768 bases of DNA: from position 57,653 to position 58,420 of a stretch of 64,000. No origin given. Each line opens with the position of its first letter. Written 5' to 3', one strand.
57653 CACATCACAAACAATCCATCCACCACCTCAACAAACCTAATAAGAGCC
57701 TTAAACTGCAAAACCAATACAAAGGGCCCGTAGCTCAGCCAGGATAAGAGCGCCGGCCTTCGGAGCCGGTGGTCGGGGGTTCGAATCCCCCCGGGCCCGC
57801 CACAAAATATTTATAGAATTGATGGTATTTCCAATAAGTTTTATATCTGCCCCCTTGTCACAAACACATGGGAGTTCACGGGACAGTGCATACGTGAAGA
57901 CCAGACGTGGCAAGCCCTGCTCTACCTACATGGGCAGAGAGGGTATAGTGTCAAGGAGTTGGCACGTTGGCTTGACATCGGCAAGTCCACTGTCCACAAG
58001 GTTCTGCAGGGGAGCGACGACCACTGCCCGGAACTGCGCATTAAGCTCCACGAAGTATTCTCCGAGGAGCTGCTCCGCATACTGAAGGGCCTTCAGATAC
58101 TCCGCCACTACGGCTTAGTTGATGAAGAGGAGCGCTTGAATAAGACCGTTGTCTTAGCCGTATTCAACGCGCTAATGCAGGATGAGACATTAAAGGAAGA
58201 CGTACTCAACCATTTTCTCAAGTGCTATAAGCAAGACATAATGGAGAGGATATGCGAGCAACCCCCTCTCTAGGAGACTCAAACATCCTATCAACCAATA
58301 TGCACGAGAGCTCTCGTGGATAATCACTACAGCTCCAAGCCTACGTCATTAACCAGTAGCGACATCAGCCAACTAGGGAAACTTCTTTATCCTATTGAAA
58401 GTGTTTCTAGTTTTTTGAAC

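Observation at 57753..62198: Decayed integrated element at tRNA-Arg(UCG): 81-nt attL versus 28-nt attR with a 53-nt microhomology deletion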

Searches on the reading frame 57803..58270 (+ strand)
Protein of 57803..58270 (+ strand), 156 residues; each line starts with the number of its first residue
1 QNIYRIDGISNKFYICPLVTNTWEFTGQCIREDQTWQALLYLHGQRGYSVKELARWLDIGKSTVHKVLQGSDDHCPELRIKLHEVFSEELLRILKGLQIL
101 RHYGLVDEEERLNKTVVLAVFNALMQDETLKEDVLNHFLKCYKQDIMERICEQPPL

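Call 42: search_protein_families(library=pfam, proteins=[window:57803-58270:+], max_evalue=1)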
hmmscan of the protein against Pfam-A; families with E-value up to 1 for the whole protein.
seq(156 aa): 18 families
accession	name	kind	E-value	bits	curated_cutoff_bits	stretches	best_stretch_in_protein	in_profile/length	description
PF13560.12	HTH_31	-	9.4e-05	23.1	27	1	45-73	12-40/64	Helix-turn-helix domain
PF13384.12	HTH_23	-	0.00024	21.3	24.6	1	36-69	7-39/50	Homeodomain-like domain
PF02796.21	HTH_7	-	0.00089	19.8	23.8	1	35-69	10-43/45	Helix-turn-helix domain of resolvase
PF12802.13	MarR_2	-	0.0018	18.9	27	1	34-69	6-42/61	MarR family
PF09339.16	HTH_IclR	-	0.0029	17.8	22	1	44-69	15-40/52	IclR helix-turn-helix domain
PF13936.12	HTH_38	-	0.004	17.3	27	1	45-69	18-42/44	Helix-turn-helix domain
PF25212.1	HVO_A0114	-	0.017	15.3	27.6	1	33-68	22-57/84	HVO_A0114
PF13443.12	HTH_26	-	0.03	15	22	1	42-70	5-33/63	Cro/C1-type HTH DNA-binding domain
PF13542.12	HTH_Tnp_ISL3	-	0.042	13.8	27.4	1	42-68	22-47/51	Helix-turn-helix domain of transposase family ISL3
PF07638.17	Sigma70_ECF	-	0.05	13.9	21.1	1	42-69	146-173/185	ECF sigma factor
PF22083.2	I-HmuI_NUMOD-like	-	0.051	13.6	27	1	49-75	14-40/46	DNA endonuclease I-HmuI-like, NUMOD-like domain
PF13551.12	HTH_29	-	0.1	13.2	28.1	1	45-68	9-33/64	Winged helix-turn helix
PF04967.18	HTH_10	-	0.11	12.8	23.1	1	45-69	21-45/53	HTH DNA binding domain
PF13518.12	HTH_28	-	0.12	12.9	25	1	45-67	10-32/52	Helix-turn-helix domain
PF06056.18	Terminase_5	-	0.12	12.7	20.3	1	40-66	9-32/58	Putative ATPase subunit of terminase (gpP-like)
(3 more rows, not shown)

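Call 44: find_homologous_proteins(query=A4, max_evalue=0.001)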
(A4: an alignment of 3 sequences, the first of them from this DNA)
Query A4 (3 sequences) (156 aa, profile of the alignment): 94 proteins with E <= 0.001 among 1521 candidates.
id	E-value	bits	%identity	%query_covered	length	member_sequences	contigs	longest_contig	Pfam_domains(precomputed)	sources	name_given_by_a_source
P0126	1.7e-60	221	-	-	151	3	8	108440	-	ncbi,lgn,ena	-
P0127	1.5e-49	186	39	25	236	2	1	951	-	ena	-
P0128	2.8e-49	185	27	67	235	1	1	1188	-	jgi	-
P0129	8.5e-47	177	21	79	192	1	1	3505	-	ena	-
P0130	3.2e-46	175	-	-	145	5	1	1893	-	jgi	-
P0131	3.3e-46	175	-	-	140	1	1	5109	-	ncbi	ncbi:MAG: integrase, partial [Desulfurococcales archaeon ex4484_217_2]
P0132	2.0e-45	172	-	-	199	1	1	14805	-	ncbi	-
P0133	2.9e-45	172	23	74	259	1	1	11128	-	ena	-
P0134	5.9e-45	171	-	-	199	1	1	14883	-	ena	-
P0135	6.2e-45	171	-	-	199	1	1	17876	-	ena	-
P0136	2.6e-44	169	-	-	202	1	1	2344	-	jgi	-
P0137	2.7e-44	169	25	75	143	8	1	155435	-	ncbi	ncbi:MAG: integrase, partial [Zestosphaera sp.]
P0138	1.0e-42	163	22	74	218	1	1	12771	-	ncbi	-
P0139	2.0e-41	159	-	-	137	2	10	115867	-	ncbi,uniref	ncbi:MAG: hypothetical protein QXP97_06450 [Desulfurococcus sp.]|uniref:hypothetical protein n=1 Tax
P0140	3.6e-40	155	99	67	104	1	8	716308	-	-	-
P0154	7.6e-36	141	26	58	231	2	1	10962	PF13560.13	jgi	-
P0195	1.2e-20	92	22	42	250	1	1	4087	PF16795.11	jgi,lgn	-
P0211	3.0e-14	71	36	78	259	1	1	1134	PF13384.13,PF18024.8,PF12116.15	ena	-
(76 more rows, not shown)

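Call 49: find_encoding_contigs(protein=P0138, flank=6000, max_places=3)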
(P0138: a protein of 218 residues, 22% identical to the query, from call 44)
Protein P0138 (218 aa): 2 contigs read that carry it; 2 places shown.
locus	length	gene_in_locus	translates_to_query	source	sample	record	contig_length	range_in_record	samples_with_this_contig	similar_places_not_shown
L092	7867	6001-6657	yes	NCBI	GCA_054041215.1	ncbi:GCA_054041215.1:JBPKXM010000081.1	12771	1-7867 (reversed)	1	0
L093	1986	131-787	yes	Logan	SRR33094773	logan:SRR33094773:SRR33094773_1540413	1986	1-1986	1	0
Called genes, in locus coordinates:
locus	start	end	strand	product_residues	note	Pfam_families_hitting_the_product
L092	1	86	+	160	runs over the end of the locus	PF03439:Spt5-NGN, PF00467:KOW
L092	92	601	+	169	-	PF03946:Ribosomal_L11_N, PF00298:Ribosomal_L11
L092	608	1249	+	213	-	PF00687:Ribosomal_L1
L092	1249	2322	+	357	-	PF00466:Ribosomal_L10, PF17777:RL10P_insert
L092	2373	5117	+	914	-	PF01411:tRNA-synt_2c, PF07973:tRNA_SAD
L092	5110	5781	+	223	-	PF04256:DUF434, PF18481:DUF5616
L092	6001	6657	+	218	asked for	-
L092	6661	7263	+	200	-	PF16795:Phage_integr_3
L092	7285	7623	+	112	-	PF00149:Metallophos, PF12850:Metallophos_2 (weak)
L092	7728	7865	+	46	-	?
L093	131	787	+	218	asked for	-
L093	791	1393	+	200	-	PF16795:Phage_integr_3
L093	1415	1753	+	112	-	PF00149:Metallophos, PF12850:Metallophos_2 (weak)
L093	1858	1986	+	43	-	?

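Call 50: find_encoding_contigs(protein=P0154, flank=6000, max_places=3)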
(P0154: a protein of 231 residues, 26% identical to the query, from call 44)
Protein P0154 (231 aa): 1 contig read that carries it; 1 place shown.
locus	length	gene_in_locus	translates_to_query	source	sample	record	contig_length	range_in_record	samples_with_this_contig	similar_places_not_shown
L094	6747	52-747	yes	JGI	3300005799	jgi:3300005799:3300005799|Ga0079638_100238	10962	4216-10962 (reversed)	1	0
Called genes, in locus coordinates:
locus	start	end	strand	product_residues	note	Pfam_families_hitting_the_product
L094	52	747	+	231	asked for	PF13560:HTH_31 (weak)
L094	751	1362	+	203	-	PF16795:Phage_integr_3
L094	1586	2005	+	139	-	-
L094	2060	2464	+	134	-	-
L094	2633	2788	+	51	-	PF04014:MazE_antitoxin, PF15937:PrlF_antitoxin (weak)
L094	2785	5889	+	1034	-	PF02384:N6_Mtase, PF01170:UPF0020, PF20473:MmeI_Mtase, PF07669:Eco57I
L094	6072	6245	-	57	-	-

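Call 54: find_encoding_contigs(protein=P0126, flank=10000, max_places=8)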
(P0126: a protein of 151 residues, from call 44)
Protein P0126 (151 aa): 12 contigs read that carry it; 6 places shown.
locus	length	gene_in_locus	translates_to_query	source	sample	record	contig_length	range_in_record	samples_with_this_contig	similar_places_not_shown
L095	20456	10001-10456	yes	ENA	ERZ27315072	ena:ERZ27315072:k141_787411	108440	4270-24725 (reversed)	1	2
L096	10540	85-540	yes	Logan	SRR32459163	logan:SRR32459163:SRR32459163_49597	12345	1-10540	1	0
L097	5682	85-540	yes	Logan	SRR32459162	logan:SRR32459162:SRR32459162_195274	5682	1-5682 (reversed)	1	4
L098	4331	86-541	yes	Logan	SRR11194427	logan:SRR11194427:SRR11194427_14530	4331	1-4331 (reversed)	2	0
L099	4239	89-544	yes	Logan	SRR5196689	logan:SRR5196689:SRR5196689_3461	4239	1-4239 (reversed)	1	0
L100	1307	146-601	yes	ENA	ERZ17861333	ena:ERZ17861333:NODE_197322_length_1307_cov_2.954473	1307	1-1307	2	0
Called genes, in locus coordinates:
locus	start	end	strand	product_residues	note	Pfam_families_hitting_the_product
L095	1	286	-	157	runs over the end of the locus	PF13484:Fer4_16 (faint), PF14697:Fer4_21 (faint), PF12797:Fer4_2 (weak), PF13237:Fer4_10, PF13459:Fer4_15 (faint), PF12838:Fer4_7, PF13187:Fer4_9, PF00037:Fer4, +1 more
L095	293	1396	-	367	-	PF00346:Complex1_49kDa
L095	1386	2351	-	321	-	PF01058:Oxidored_q6, PF00329:Complex1_30kDa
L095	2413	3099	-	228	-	PF00361:Proton_antipo_M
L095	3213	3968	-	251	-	PF10125:NADHdeh_related (weak), PF00361:Proton_antipo_M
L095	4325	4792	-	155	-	PF01022:HTH_5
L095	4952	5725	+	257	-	PF09754:PAC2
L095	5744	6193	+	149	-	-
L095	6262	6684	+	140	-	PF00892:EamA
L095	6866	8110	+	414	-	PF00375:SDF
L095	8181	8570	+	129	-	PF01042:Ribonuc_L-PSP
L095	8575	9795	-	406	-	PF00291:PALP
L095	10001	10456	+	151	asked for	-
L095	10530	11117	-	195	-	PF02581:TMP-TENI, PF03060:NMO (weak)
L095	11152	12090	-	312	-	PF02110:HK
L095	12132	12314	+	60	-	PF04945:YHS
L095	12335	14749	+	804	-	PF00403:HMA (weak), PF00122:E1-E2_ATPase, PF00702:Hydrolase, PF08282:Hydrolase_3 (weak)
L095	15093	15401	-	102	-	-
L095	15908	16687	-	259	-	-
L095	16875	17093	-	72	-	-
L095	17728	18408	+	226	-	-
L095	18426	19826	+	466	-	-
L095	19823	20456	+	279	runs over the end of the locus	-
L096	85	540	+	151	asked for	-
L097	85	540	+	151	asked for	-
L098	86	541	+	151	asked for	-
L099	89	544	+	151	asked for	-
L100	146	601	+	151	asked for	-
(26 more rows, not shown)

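Call 68: search_protein_families(library=ncbifam, proteins=[L092:6001-6657:+, L092:6661-7263:+], max_evalue=0.01)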
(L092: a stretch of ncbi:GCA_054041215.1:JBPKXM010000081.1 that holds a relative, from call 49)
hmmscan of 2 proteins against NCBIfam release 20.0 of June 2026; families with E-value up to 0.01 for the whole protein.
L092:6001-6657:+ (218 aa): 0 families

L092:6661-7263:+ (200 aa): 0 families

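Call 78: search_protein_families(library=phrogs, proteins=[L092:6001-6657:+, L092:6661-7263:+, window:57878-58270:+], max_evalue=0.01)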
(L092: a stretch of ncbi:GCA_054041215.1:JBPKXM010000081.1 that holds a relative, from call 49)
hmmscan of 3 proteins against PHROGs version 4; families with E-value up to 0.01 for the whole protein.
L092:6001-6657:+ (218 aa): 0 families

L092:6661-7263:+ (200 aa): 1 family
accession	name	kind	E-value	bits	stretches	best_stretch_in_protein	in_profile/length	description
phrog_5127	-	integration and excision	5.4e-16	60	1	45-197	222-352/355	integrase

seq(131 aa): 0 families

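Call 98: find_related_loci(query=P0211, collection=viral_contigs, flank=10000)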
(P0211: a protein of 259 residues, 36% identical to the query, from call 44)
Query P0211 (259 aa) in viral_contigs; peptide patterns used: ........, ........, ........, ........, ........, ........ (x = any residue, [..] = any of these).
11 stretches matched a pattern, but none encodes a relative of the query by tblastn (E <= 1e-3).

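Call 100: find_related_loci(query=A7, collection=viral_contigs, flank=10000)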
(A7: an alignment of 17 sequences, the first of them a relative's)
Query A7 (266 aa) in viral_contigs; peptide patterns used: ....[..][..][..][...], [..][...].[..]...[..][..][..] (x = any residue, [..] = any of these).
119 stretches matched a pattern, but none encodes a relative of the query by tblastn (E <= 1e-3).

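Call 101: find_related_loci(query=A7, collection=metagenome_contigs, flank=10000)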
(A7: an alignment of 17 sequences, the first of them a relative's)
Query A7 (266 aa) in metagenome_contigs; peptide patterns used: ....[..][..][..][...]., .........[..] (x = any residue, [..] = any of these).
600 stretches matched a pattern (row limit reached: there are more); 298 encode a relative of the query (tblastn E <= 1e-3); the best 80 are kept; 80 distinct loci.
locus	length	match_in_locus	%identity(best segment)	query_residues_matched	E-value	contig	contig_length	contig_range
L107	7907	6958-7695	76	8-253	6e-127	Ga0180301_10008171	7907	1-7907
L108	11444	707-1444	75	8-253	2e-124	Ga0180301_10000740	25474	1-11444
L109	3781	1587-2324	74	8-253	8e-126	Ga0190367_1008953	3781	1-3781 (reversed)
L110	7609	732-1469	71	8-253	2e-120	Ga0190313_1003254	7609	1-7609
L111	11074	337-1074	69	8-253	3e-119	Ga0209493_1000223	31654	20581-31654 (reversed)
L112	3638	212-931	70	8-247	2e-120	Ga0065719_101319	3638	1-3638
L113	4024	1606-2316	72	17-253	6e-117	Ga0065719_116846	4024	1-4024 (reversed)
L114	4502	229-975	67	8-256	3e-115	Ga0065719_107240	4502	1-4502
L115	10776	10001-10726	70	12-253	6e-114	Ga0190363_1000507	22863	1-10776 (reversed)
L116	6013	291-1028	67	8-253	1e-113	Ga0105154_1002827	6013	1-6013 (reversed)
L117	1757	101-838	67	8-253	1e-120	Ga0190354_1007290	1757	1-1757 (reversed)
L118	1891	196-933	66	8-253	2e-119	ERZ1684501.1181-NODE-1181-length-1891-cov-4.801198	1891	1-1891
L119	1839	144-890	65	8-256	2e-119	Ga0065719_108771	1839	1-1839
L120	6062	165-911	63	8-256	3e-109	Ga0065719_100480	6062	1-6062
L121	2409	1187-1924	63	8-253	3e-113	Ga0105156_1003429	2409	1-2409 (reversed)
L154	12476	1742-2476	56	9-253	7e-88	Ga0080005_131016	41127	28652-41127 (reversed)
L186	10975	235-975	54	7-253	1e-85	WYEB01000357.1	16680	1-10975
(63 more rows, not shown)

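Call 106: search_protein_families(library=pfam, proteins=[L154:1676-3001:+, L154:3669-6395:-, L154:6899-7312:-, L154:7206-7814:+, L186:217-1464:+, L186:1694-2155:+, L186:2971-4776:-, L186:4793-5131:-, L186:5625-6278:+], max_evalue=0.001)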
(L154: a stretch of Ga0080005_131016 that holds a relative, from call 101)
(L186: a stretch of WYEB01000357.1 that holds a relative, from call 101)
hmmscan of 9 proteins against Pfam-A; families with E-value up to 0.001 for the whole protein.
L154:1676-3001:+ (441 aa): 1 family
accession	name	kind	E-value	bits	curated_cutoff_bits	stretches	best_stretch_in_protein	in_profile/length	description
PF16795.10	Phage_integr_3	-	1.9e-17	64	27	1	250-425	3-160/161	Archaeal phage integrase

L154:3669-6395:- (908 aa): 1 family
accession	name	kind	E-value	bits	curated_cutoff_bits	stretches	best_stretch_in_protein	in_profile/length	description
PF09250.16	Prim-Pol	-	1.3e-08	35.9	22.8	1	13-197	1-155/158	Bifunctional DNA primase/polymerase, N-terminal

L154:6899-7312:- (137 aa): 0 families

L154:7206-7814:+ (202 aa): 12 families
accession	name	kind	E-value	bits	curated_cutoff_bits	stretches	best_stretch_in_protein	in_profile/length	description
PF12802.13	MarR_2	-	4.5e-07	30.4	27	1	4-49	7-55/61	MarR family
PF08279.18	HTH_11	-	1.2e-06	28.7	25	1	5-52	3-52/55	HTH domain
PF01047.28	MarR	-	6.6e-06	26.4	24.6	1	8-48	9-50/59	MarR family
PF14947.12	HTH_45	-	7.7e-06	26.3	25.5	1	6-65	10-68/77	Winged helix-turn-helix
PF13551.12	HTH_29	-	1.4e-05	25.5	28.1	1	7-53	4-53/64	Winged helix-turn helix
PF02082.26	Rrf2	-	8.6e-05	23.1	30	1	12-56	20-66/132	Iron-dependent Transcriptional regulator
PF14493.12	HTH_40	-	0.00012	22.7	27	1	15-88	12-83/89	Helix-turn-helix domain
PF13412.12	HTH_24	-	0.00015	21.7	21.9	1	4-45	5-47/48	Winged helix-turn-helix DNA-binding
PF25213.1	HVO_A0261_N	-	0.00056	20.2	35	1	5-68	14-76/86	HVO_A0261 N-terminal domain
PF13463.12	HTH_27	-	0.00077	20.1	22.2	0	8-59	9-68/68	Winged helix DNA-binding domain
PF01978.25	TrmB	-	0.00088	19.5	25.6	0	11-52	18-59/68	Sugar-specific transcriptional regulator TrmB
PF14338.12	Mrr_N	-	0.00098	19.7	29.5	0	38-64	60-86/87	Mrr N-terminal domain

L186:217-1464:+ (415 aa): 1 family
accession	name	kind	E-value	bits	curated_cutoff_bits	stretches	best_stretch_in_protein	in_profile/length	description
PF16795.10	Phage_integr_3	-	6.3e-20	72.1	27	1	237-411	4-160/161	Archaeal phage integrase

L186:1694-2155:+ (153 aa): 0 families

L186:2971-4776:- (601 aa): 2 families
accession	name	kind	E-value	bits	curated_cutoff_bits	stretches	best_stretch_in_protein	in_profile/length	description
PF19263.5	DUF5906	-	4.9e-16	59.8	27.6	1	337-435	6-106/114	Family of unknown function (DUF5906)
PF08706.16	D5_N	-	0.00012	22.8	22.4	1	225-307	83-144/145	D5 N terminal like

L186:4793-5131:- (112 aa): 0 families

L186:5625-6278:+ (217 aa): 13 families
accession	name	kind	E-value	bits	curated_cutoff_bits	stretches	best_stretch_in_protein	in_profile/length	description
PF14947.12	HTH_45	-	1.5e-07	31.7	25.5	1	16-81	8-72/77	Winged helix-turn-helix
PF01978.25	TrmB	-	1.3e-06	28.6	25.6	1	24-63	19-58/68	Sugar-specific transcriptional regulator TrmB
PF08279.18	HTH_11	-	2.1e-06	28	25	1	16-71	5-51/55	HTH domain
PF02796.21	HTH_7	-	8e-06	26.3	23.8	0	30-46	24-40/45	Helix-turn-helix domain of resolvase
PF12840.13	HTH_20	-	3.4e-05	24.2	27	1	18-58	8-49/51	Helix-turn-helix domain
PF25213.1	HVO_A0261_N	-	3.8e-05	23.9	35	1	18-77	15-73/86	HVO_A0261 N-terminal domain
PF01047.28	MarR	-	5.2e-05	23.5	24.6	1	16-59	8-49/59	MarR family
PF13412.12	HTH_24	-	7.8e-05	22.6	21.9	1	15-58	7-48/48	Winged helix-turn-helix DNA-binding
PF24409.1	wHTH-PRTase_assc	-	9.3e-05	22.8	27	1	19-82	3-62/83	wHTH-PRTase associated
PF13518.12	HTH_28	-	9.5e-05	22.8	25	1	17-56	3-41/52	Helix-turn-helix domain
PF01022.26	HTH_5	-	0.00037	20.7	22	0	17-59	5-47/47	Bacterial regulatory protein, arsR family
PF12802.13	MarR_2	-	0.00056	20.5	27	1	25-59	19-52/61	MarR family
PF13463.12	HTH_27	-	0.0007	20.3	22.2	0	15-71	7-68/68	Winged helix DNA-binding domain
